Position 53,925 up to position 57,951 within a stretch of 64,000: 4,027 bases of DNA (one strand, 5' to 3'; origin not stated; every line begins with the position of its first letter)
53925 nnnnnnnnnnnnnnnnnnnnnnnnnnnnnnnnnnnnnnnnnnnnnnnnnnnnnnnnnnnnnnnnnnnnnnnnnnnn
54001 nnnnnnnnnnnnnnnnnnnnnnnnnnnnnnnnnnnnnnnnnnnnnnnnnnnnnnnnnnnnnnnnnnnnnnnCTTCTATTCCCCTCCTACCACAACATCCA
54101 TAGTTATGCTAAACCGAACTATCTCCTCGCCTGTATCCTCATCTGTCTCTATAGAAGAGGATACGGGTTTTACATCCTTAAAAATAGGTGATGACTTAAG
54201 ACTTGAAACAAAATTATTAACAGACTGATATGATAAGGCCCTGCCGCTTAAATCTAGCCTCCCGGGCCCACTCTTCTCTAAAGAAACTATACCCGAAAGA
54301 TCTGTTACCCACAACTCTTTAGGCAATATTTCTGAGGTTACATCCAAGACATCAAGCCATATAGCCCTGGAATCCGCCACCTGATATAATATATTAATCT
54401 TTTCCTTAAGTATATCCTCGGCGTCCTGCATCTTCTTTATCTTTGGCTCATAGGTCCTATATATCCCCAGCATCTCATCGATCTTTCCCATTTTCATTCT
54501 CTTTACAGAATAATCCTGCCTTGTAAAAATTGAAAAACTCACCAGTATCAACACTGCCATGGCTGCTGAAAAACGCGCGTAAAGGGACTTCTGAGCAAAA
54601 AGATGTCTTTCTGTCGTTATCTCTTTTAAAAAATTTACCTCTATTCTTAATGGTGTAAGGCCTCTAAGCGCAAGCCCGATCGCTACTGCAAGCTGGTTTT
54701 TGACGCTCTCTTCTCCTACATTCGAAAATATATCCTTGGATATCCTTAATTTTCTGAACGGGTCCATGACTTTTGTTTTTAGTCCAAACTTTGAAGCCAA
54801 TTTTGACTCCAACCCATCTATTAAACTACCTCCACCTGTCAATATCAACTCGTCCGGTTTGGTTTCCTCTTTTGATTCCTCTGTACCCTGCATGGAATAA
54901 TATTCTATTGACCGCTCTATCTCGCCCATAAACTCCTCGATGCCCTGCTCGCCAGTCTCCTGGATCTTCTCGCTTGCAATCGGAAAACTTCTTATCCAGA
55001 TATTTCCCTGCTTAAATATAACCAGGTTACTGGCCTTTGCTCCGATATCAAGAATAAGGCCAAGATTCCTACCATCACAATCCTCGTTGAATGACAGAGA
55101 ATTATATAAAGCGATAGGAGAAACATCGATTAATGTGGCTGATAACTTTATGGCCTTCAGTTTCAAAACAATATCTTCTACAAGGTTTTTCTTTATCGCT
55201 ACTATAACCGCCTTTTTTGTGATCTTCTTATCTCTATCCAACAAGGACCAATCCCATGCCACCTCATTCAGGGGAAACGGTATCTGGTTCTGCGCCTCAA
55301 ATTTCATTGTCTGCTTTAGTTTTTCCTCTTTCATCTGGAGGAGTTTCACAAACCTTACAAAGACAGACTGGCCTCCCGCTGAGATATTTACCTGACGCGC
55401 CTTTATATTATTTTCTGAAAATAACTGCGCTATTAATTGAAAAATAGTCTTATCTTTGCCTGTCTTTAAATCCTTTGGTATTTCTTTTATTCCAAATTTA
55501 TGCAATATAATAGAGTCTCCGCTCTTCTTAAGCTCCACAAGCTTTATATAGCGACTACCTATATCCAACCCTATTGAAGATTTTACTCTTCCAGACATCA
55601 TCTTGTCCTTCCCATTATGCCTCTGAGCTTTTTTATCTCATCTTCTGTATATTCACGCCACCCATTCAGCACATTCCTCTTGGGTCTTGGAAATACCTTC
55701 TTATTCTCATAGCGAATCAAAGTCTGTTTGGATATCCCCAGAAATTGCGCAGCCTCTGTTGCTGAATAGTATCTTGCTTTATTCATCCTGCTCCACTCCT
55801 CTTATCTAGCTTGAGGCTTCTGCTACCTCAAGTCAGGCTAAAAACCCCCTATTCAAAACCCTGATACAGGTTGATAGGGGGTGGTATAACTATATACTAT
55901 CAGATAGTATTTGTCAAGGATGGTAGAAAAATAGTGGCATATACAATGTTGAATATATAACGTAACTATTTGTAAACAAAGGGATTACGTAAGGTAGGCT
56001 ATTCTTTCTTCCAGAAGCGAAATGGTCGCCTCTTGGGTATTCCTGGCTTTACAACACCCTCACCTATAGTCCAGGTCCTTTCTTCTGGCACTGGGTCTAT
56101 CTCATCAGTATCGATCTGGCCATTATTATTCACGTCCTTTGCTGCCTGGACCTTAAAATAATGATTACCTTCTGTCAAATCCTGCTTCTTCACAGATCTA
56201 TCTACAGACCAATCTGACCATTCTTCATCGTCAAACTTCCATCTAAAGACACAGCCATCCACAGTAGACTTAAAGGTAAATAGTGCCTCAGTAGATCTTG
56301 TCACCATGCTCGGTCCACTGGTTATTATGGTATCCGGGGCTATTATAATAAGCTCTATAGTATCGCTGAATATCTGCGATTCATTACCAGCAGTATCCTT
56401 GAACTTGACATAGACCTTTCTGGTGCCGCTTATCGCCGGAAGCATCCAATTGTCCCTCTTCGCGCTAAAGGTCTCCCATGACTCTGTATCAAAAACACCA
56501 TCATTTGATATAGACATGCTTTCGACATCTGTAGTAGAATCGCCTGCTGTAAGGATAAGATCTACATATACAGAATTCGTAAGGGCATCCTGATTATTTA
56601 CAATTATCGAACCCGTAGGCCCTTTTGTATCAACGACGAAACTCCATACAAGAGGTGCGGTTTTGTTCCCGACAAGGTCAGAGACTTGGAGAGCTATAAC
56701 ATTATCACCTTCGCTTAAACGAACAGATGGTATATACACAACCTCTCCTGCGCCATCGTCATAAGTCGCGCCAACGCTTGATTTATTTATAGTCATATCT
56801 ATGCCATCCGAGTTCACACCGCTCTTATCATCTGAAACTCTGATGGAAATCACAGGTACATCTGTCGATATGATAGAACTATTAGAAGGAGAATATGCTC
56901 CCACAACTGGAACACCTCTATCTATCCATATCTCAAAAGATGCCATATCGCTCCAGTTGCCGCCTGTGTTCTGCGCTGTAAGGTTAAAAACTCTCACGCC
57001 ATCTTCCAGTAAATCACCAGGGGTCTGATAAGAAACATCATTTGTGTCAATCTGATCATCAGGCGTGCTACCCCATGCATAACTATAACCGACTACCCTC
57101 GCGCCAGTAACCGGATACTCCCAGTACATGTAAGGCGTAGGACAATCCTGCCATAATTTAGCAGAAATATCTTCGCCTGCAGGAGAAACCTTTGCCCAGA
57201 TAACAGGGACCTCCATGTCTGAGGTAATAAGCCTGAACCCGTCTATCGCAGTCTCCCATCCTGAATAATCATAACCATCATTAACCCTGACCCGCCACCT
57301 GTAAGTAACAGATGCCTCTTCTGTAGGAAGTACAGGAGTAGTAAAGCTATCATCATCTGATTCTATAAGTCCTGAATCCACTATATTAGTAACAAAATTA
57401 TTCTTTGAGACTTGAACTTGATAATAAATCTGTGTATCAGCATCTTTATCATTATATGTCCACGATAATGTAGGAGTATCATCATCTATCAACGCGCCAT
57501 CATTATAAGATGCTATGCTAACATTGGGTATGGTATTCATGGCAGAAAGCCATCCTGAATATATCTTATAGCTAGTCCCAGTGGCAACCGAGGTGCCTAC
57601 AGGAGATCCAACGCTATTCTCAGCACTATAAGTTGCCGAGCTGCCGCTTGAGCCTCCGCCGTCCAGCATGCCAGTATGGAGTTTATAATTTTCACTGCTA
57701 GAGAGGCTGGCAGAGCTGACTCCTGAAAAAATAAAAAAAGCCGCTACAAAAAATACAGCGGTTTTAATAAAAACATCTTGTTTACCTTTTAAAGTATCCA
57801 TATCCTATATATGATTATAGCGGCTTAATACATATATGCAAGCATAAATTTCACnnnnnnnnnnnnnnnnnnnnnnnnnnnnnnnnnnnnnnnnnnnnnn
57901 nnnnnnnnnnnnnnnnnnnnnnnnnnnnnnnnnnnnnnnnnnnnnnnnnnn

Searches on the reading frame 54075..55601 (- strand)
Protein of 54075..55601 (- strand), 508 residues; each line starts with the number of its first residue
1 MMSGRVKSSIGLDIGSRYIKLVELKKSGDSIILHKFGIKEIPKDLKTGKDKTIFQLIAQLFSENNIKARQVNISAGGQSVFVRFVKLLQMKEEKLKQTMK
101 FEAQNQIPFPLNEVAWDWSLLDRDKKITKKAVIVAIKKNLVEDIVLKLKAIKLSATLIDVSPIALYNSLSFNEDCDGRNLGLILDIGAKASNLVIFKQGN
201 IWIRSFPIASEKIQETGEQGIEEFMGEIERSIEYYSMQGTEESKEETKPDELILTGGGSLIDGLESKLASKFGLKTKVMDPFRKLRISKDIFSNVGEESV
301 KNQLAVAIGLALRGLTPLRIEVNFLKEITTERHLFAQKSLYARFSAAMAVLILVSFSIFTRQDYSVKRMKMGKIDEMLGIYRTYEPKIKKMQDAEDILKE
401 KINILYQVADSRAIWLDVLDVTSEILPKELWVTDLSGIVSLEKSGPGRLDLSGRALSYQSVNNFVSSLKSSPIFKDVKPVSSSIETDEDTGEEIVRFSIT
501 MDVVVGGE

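Call 6: search_protein_families(library=pfam, proteins=[window:54075-55601:-], max_evalue=0.1)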
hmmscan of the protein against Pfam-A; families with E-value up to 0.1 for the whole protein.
window:54075-55601:- (508 aa): 4 families
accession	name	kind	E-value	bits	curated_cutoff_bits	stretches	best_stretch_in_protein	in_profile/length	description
PF11104.14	PilM_2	-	8.4e-35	120.7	27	2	11-201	1-202/340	Type IV pilus assembly protein PilM;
PF05137.18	PilN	-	6e-12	45.9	22.8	1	418-502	2-77/78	Fimbrial assembly protein (PilN)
PF14450.12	FtsA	-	0.00026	21.8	31.8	1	183-282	2-113/127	Cell division protein FtsA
PF06723.19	MreB_Mbl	-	0.0031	16.8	27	1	208-280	237-305/327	MreB/Mbl protein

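Call 7: search_protein_families(library=ncbifam, proteins=[window:54075-55601:-], max_evalue=0.1)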
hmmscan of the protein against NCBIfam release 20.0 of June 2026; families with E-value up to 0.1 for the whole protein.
window:54075-55601:- (508 aa): 6 families
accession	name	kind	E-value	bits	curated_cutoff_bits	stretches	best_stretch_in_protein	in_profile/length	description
NF045709.1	Amuc_1101_fam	equivalog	4.1e-66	224.1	650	2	7-211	5-210/608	Amuc_1101 family PilM-like pilus complex protein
TIGR01175.1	pilM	subfamily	5.9e-42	143.9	133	2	8-215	4-225/348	type IV pilus assembly protein PilM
TIGR01174.1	ftsA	equivalog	0.00025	20.2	175.85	1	129-213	148-231/371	cell division protein FtsA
TIGR00904.1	mreB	subfamily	0.013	14.6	365.75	1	204-279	240-311/334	MreB/Mrl family cell shape determining protein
NF010539.0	PRK13927.1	subfamily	0.03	13.2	293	1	205-280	241-312/339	rod shape-determining protein MreB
NF009552.0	PRK12997.1-4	equivalog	0.062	12.2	921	0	266-357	71-155/477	PTS sugar transporter subunit IIC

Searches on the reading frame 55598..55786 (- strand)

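Call 85: search_protein_families(library=ncbifam, proteins=[window:55598-55786:-], max_evalue=0.05)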
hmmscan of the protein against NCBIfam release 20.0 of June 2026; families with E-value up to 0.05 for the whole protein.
window:55598-55786:- (62 aa): 17 families
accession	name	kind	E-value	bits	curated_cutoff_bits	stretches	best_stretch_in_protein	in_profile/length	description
TIGR03453.1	partition_RepA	equivalog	2.6e-06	26.5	348.45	1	4-60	31-86/387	plasmid partitioning protein RepA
NF052513.1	TransRegCarH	equivalog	3.9e-05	23.1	400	1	2-57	2-56/274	HTH-type transcriptional repressor CarH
NF047375.1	HeatShock_HspR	equivalog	9.5e-05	22.3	105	1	6-58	3-53/92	heat shock protein transcriptional repressor HspR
TIGR02047.1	CadR-PbrR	equivalog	0.00051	20.1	151.45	1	11-57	5-50/127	Cd(II)/Pb(II)-responsive transcriptional regulator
TIGR02051.1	MerR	equivalog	0.00063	20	150.85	1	11-57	4-49/124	mercury resistance transcriptional regulator MerR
TIGR03830.1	CxxCG_CxxCG_HTH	subfamily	0.00081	19.2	61.8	1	8-40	80-113/127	type II TA system antitoxin MqsA family protein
TIGR02044.1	CueR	equivalog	0.0025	17.9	147.4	1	10-57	4-50/127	Cu(I)-responsive transcriptional regulator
NF007069.0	PRK09514.1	equivalog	0.0025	17.8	143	1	7-58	2-52/141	Zn(2+)-responsive transcriptional regulator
NF047377.1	heat_HspR_dupli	exception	0.003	17.1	300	1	7-58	127-176/214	heat shock protein transcriptional repressor HspR, fused homodimer type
NF010443.0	PRK13869.1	subfamily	0.0069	15.2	446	1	4-60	46-101/405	plasmid-partitioning protein RepA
NF010259.0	PRK13705.1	equivalog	0.0097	14.9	725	1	4-59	37-95/388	plasmid-partitioning protein SopA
TIGR02043.1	ZntR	equivalog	0.011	15.9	167.95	1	10-58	5-52/131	Zn(2+)-responsive transcriptional regulator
NF003162.0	PRK04140.1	equivalog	0.013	14.6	263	1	5-31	138-164/317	transcriptional regulator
TIGR01764.1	excise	domain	0.017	15.4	28.8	1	6-25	1-20/49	excisionase family DNA-binding protein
NF033518.0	transpos_IS607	equivalog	0.018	14.6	110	1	11-56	2-45/187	IS607 family transposase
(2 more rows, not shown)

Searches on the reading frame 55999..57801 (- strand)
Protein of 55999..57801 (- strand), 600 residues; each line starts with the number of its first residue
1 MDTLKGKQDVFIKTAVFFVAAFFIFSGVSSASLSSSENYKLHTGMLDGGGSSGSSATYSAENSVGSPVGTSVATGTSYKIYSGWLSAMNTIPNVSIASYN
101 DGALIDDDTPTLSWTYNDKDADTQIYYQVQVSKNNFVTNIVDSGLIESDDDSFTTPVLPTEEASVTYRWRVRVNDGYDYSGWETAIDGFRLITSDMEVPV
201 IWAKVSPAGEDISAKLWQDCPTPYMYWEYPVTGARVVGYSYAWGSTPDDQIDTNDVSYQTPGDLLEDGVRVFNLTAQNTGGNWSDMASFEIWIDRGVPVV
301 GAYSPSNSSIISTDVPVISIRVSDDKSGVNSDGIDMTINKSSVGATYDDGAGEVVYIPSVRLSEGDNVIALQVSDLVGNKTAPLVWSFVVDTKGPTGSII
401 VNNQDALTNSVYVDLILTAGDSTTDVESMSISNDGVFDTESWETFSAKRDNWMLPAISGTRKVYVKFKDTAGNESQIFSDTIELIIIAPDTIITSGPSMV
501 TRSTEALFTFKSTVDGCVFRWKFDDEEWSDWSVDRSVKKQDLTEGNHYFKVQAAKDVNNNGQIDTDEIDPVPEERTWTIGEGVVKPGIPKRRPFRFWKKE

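Call 6: search_protein_families(library=pfam, proteins=[window:55999-57801:-], max_evalue=0.1)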
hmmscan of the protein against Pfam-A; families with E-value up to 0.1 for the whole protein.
window:55999-57801:- (600 aa): 3 families
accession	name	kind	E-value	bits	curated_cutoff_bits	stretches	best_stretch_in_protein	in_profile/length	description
PF25788.1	Ig_Rha78A_N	-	1.8e-09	38.2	27.4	1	94-183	4-94/105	Rha78A-like, N-terminal immunoglobulin domain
PF19077.6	Big_13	-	3.7e-05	24.6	27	1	329-392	36-102/102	Bacterial Ig-like domain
PF14292.12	SusE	-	0.031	14.9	25.2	0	107-142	32-68/106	SusE outer membrane protein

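Call 7: search_protein_families(library=ncbifam, proteins=[window:55999-57801:-], max_evalue=0.1)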
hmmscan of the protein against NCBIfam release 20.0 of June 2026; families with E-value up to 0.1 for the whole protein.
window:55999-57801:- (600 aa): 1 family
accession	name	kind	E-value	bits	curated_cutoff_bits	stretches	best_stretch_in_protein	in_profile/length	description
NF058579.1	CPR_pilus_PamT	equivalog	6.2e-06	25.8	240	1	14-94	7-87/241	CPR-type pilus protein PamT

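Call 68: find_homologous_proteins(query=window:55999-57801:-, max_evalue=0.001)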
Query window:55999-57801:- (600 aa): 87 proteins with E <= 0.001 among 8000 candidates.
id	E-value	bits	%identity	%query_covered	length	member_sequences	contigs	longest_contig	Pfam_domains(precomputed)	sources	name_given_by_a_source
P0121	0.0e+0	1263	93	100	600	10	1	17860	PF25788.3,PF19077.7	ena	-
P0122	0.0e+0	1038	76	99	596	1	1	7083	PF25788.3,PF19077.7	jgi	-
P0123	0.0e+0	1022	75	98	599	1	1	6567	PF25788.3,PF19077.7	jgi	jgi:hypothetical protein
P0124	0.0e+0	1015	73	99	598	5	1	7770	PF25788.3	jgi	-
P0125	2.4e-297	1006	72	100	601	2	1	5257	PF25788.3,PF19077.7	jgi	-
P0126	7.9e-297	1004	74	98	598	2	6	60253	PF25788.3,PF19077.7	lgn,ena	-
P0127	9.0e-295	997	73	99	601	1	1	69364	PF25788.3,PF19077.7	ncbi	ncbi:hypothetical protein ACFL2G_01100 [Candidatus Omnitrophota bacterium]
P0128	1.5e-294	997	74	98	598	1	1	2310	PF25788.3,PF19077.7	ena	-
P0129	1.6e-294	996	73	99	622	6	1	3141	PF25788.3,PF19077.7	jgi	-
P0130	1.2e-292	990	72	98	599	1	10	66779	PF25788.3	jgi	-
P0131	1.4e-292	990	73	97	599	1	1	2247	PF25788.3,PF19077.7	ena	-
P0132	1.9e-290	983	72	98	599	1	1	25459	PF25788.3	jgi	-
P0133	3.3e-288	976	71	98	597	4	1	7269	PF25788.3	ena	-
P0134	1.6e-287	973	69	100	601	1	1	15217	PF25788.3,PF19077.7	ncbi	-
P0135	4.6e-282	955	71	96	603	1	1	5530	PF25788.3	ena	-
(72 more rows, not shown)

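Call 82: predict_structure(alignment_id=A4)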
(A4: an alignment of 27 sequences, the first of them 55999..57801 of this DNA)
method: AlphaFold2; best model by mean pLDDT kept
length: 600 residues; sequences in the alignment: 27
mean_pLDDT: 78.8   pTM: 0.46
mean pLDDT of the five models: 78.8, 77.8, 76.8, 76.7, 74.0
residues with pLDDT >= 90: 238; 70-90: 227; 50-70: 61; < 50: 74
segments of 3 or more residues with pLDDT < 50: 1-5, 25-88, 597-600
pLDDT, mean of each block of 10 residues (from residue 1): 50 62 42 29 30 36 34 35 46 80 76 85 87 83 89 85 71 79 80 73 81 69 85 77 92 90 77 86 87 85 93 95 89 92 91 93 94 90 94 95 88 93 94 90 94 86 95 95 82 89 91 88 91 93 90 84 81 88 62 50
secondary structure, 60 per line:
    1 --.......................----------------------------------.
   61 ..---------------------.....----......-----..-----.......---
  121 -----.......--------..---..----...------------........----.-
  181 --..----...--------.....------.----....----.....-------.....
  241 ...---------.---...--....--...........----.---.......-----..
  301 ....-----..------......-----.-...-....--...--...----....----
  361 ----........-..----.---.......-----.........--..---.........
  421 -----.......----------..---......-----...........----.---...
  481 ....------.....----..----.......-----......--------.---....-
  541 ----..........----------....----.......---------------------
elements in order: H3-25 H84-88 E93-98 E111-117 E126-132 E152-154 E167-174 E189-191 E200-204 H216-219 E224-228 E236-243 E257-259 H262-265 E268-278 E287-293 E299-304 E318-323 E335-338 E341-343 E346-348 E353-356 E365-372 E384-390 E396-401 E412-420 E426-432 E448-453 E459-469 E478-484 E491-495 E506-512 E518-523 E536-539 E545-554 E573-579
